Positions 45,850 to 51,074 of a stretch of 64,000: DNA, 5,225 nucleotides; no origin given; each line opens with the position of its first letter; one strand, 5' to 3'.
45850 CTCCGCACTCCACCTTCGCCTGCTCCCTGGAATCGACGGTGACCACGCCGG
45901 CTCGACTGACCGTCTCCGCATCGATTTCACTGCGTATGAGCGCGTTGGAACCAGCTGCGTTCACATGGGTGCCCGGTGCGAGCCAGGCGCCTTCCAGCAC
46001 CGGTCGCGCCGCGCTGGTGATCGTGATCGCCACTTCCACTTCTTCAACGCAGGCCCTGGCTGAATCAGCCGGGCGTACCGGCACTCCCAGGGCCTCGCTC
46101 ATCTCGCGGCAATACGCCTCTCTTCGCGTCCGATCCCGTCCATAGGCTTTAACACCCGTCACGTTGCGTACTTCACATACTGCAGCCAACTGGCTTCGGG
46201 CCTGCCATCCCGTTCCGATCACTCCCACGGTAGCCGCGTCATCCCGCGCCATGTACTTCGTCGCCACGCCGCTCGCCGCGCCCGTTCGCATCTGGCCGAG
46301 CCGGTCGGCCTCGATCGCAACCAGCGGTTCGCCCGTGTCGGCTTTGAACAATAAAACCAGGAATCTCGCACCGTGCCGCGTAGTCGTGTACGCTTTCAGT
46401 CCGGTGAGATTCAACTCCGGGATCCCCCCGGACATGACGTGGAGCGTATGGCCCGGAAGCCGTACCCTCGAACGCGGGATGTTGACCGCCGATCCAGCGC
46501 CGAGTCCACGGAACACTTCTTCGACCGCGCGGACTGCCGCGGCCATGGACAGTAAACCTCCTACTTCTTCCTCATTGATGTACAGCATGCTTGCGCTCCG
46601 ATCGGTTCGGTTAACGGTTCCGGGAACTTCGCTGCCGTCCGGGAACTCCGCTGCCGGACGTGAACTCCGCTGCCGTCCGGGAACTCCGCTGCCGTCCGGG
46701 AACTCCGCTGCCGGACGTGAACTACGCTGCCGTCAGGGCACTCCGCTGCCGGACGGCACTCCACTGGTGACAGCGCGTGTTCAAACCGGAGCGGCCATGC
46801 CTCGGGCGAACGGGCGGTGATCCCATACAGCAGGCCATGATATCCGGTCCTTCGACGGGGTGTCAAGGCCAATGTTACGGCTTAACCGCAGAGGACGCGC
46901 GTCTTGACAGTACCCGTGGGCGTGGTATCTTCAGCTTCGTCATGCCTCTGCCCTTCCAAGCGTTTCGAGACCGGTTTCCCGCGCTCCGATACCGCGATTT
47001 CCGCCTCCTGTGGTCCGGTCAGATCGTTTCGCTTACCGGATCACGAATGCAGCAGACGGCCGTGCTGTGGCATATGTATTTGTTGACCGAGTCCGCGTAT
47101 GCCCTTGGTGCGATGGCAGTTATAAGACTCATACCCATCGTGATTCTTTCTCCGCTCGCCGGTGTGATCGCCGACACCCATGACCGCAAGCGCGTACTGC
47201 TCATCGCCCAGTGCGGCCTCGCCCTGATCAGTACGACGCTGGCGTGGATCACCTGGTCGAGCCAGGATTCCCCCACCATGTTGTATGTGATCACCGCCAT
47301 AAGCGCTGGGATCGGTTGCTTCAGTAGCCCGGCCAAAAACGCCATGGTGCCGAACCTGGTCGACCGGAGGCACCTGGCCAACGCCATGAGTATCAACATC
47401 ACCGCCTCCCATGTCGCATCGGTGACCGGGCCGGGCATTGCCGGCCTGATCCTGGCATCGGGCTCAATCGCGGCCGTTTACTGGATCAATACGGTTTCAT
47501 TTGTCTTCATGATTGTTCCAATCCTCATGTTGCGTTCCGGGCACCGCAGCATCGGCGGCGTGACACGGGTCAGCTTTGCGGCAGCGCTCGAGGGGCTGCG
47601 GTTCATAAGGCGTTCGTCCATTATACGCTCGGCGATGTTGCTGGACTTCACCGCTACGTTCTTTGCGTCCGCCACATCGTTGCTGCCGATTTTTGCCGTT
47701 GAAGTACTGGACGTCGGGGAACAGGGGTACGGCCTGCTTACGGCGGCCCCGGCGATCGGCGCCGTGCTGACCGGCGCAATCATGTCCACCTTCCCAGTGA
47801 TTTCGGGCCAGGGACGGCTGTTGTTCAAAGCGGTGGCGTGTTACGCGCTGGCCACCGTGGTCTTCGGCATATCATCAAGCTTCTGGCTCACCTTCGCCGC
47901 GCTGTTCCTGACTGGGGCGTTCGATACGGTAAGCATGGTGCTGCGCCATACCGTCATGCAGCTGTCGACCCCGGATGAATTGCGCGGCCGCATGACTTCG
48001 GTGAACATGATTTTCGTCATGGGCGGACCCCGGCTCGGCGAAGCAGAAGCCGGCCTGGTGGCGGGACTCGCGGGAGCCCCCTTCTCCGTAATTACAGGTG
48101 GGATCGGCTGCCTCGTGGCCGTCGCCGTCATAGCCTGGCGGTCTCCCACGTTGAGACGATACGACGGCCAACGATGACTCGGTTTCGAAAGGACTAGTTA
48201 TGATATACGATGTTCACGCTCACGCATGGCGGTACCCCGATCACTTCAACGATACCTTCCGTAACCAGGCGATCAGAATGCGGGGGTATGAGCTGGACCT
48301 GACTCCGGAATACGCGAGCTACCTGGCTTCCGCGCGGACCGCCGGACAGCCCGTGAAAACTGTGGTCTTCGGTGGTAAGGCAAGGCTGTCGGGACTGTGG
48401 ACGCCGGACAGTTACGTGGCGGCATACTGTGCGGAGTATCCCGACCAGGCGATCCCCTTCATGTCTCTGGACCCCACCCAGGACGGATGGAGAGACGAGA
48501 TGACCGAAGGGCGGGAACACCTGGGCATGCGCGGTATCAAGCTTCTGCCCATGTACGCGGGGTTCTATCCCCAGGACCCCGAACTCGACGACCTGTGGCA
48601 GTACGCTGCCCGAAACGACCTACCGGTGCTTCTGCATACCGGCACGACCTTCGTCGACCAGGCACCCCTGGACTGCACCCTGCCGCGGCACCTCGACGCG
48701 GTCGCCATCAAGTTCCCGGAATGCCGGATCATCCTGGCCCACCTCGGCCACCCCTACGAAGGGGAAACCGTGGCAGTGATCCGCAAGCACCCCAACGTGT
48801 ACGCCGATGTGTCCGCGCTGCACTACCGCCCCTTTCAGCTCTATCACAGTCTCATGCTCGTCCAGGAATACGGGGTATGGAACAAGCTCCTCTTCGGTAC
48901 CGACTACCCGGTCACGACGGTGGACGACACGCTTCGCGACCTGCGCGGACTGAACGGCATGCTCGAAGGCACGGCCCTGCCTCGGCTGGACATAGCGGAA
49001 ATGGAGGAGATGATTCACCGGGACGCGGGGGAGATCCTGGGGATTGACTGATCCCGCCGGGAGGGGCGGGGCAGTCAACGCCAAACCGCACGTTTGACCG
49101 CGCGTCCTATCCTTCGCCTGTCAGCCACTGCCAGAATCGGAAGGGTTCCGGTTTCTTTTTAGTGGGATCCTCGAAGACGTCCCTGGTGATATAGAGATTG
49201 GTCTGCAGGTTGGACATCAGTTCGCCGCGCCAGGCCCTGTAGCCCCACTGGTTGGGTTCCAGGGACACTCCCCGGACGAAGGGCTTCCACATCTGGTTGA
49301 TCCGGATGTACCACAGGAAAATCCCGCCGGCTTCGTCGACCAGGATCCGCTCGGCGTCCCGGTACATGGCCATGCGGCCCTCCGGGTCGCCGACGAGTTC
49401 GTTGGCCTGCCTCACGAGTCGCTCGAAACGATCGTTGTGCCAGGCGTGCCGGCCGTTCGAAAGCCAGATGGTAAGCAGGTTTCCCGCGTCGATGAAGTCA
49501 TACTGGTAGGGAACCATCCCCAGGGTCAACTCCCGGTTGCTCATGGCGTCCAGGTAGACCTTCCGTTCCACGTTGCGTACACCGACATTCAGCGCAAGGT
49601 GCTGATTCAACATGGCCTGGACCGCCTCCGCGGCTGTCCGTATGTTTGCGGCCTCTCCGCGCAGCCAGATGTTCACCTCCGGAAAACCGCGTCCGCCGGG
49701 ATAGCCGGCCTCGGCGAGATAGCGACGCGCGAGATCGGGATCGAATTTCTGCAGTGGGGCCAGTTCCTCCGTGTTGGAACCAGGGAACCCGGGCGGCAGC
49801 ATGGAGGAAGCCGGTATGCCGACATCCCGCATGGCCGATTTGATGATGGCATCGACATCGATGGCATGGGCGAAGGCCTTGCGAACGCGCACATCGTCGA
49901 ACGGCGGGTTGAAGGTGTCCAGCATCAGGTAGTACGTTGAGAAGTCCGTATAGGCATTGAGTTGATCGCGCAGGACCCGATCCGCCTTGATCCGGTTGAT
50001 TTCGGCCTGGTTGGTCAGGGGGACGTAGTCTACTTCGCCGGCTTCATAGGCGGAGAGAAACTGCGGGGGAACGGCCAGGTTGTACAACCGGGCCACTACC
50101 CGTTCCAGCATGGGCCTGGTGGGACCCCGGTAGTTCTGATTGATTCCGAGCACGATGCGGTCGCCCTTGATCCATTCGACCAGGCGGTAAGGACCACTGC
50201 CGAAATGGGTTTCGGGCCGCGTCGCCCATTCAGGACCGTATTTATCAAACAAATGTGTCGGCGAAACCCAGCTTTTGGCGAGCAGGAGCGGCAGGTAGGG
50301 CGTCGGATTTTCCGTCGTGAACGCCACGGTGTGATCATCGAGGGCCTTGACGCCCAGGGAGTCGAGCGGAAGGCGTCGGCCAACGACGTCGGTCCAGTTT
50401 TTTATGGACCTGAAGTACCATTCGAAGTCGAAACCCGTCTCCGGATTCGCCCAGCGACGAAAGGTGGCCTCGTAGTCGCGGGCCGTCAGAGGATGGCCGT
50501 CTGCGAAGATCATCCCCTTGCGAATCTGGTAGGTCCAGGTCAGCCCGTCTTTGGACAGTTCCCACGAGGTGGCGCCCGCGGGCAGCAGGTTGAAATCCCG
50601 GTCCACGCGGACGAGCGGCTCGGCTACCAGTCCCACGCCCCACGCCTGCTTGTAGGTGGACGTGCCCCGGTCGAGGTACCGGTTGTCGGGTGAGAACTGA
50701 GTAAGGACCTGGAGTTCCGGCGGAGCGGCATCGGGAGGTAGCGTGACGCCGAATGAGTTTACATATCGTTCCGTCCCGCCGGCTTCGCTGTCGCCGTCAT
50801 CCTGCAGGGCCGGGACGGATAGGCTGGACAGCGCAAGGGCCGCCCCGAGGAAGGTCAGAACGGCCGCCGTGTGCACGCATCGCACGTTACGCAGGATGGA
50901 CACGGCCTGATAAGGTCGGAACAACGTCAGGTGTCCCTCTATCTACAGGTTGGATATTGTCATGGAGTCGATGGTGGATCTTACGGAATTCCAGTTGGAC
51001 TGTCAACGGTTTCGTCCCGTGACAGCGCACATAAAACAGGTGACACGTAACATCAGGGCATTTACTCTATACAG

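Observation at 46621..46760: Seven tandem copies of a 19-bp repeat in a divergent promoter region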

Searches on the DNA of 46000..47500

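Call 12: search_rna_families(source=window, start=46000, end=47500, threshold=evalue, max_evalue=10)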
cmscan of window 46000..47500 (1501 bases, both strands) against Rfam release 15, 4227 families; matches with E-value up to 10: 3.
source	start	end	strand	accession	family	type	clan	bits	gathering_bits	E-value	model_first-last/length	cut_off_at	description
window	47343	47450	-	RF03038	nhaA-II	Cis-reg;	-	20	70.4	3.5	1-84/84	no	nhaA-II RNA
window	47286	47307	-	RF01114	TMV_UPD-PK1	Cis-reg;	-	18.1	33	2.1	1-22/22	no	Pseudoknot of upstream pseudoknot domain (UPD) of the 3'UTR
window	46223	46304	-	RF02038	SPRY4-IT1_1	Gene; lncRNA;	-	14.5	50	6.1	1-91/91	no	SPRY4-IT1 conserved region 1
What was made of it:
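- On Structured cis-regulatory RNA (riboswitch or leader): No Rfam hit in the intergenic region or array at E up to 10; the three hits listed were chance-level matches inside the flanking genes (call 12).
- There is no Rfam match (call 12).
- Tried and rejected: Rfam at E up to 10 found nothing in the intergenic region (call 12).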

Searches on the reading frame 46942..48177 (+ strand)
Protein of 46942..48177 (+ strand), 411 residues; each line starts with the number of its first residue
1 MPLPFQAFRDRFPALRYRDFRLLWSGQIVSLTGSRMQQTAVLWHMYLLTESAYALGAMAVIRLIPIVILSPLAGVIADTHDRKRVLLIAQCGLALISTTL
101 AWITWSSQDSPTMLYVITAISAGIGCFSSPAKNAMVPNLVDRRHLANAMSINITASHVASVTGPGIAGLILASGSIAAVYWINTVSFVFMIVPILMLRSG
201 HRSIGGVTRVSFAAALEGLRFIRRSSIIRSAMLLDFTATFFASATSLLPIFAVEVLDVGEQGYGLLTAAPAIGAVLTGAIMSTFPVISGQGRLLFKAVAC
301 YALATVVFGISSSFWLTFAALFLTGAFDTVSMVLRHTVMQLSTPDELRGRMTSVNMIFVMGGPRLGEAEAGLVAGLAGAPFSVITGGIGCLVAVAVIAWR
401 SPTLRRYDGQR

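Call 7: search_protein_families(library=pfam, proteins=[window:46942-48177:+])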
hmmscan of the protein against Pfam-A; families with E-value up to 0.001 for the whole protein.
window:46942-48177:+ (411 aa): 2 families
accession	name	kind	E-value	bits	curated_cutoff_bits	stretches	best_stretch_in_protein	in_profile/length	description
PF05977.19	MFS_3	-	4e-53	181.1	27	1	14-397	6-390/524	Transmembrane secretion effector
PF07690.21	MFS_1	-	1.3e-29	103.7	33.4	2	23-283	1-264/347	Major Facilitator Superfamily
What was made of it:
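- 46942..48177 (+): MFS_3 family transporter gene (411 aa). Pfam PF05977, E 4e-53, with the match starting at residue 14, call 7.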

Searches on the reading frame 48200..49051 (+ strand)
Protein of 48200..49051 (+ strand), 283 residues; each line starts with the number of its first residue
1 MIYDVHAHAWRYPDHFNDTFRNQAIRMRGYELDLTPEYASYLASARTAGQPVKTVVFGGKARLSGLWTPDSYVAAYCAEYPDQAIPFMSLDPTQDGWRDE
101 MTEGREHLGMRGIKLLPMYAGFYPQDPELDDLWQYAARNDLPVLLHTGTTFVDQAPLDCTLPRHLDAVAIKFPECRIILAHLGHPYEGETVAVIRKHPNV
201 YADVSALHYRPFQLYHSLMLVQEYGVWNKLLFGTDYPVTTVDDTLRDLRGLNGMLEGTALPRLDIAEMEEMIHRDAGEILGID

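Call 7: search_protein_families(library=pfam, proteins=[window:48200-49051:+])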
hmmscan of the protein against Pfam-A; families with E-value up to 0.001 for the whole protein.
window:48200-49051:+ (283 aa): 1 family
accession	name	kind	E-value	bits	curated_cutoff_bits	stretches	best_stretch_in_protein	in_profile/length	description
PF04909.20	Amidohydro_2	-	9.4e-33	114.6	26.4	1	3-255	1-266/289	Amidohydrolase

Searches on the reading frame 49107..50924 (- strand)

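Call 7: search_protein_families(library=pfam, proteins=[window:49107-50924:-])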
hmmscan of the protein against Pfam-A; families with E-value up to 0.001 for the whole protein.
window:49107-50924:- (605 aa): 1 family
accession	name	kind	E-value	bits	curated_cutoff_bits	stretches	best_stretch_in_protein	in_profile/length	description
PF00496.27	SBP_bac_5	-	4.5e-79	266.7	32.4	1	114-492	3-365/368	Bacterial extracellular solute-binding proteins, family 5 Middle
